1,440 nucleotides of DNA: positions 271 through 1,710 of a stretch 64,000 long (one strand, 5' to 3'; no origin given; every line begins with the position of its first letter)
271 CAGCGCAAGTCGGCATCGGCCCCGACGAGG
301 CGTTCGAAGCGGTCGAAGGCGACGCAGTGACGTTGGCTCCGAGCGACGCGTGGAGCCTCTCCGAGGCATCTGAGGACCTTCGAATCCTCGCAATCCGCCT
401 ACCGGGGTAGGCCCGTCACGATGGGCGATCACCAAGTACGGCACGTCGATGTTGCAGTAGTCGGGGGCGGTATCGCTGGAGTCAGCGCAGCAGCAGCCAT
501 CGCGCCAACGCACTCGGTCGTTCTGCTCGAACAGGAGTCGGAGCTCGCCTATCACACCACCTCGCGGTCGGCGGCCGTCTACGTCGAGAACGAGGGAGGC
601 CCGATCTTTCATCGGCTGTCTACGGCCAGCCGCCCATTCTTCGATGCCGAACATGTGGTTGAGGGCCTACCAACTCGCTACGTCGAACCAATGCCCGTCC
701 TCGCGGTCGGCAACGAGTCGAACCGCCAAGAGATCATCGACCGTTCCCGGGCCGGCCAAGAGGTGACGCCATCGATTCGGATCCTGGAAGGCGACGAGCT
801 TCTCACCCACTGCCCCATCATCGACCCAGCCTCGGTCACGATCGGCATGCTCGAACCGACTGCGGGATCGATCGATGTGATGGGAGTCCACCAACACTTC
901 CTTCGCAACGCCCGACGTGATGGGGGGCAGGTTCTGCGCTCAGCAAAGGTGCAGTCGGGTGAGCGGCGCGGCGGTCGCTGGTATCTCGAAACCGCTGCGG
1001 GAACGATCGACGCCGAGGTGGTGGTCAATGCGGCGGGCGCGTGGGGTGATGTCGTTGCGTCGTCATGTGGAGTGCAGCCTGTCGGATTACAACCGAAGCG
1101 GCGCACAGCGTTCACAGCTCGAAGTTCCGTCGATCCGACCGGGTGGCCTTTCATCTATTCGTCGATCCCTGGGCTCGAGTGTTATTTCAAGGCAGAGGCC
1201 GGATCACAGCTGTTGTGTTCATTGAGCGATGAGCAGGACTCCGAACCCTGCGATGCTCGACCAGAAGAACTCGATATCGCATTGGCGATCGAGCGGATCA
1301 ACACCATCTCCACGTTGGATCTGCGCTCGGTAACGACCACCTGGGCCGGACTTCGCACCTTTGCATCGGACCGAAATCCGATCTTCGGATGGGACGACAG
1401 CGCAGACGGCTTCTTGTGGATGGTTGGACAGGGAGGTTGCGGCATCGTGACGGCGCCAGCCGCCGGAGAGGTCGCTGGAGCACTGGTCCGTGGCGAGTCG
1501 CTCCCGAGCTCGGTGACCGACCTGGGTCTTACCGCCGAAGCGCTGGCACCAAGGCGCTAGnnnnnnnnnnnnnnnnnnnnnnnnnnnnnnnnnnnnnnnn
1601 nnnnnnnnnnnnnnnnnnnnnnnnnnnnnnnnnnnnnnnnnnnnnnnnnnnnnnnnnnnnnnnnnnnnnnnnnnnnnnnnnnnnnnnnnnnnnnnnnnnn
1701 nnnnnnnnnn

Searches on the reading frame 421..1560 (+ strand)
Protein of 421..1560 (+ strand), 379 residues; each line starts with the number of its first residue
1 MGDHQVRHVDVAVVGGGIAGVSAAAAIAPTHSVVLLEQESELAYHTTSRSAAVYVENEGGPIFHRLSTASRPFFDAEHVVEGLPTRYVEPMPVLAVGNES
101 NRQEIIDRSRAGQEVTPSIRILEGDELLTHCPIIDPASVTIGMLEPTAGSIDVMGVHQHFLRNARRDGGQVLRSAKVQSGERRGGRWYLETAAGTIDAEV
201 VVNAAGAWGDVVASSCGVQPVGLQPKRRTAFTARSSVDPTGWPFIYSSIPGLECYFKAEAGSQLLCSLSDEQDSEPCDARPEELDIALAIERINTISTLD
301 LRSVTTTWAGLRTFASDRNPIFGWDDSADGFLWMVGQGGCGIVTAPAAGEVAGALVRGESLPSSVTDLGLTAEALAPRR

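Call 34: search_protein_families(library=pfam, proteins=[window:421-1560:+], max_evalue=0.00001)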
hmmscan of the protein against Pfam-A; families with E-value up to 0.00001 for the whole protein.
window:421-1560:+ (379 aa): 2 families
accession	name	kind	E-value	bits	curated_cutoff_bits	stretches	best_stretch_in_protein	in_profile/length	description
PF01266.30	DAO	-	7.1e-45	154.5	27.9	1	10-353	1-351/353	FAD dependent oxidoreductase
PF13450.12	NAD_binding_8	-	1.2e-06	29.1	21.9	1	13-74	1-65/68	NAD(P)-binding Rossmann-like domain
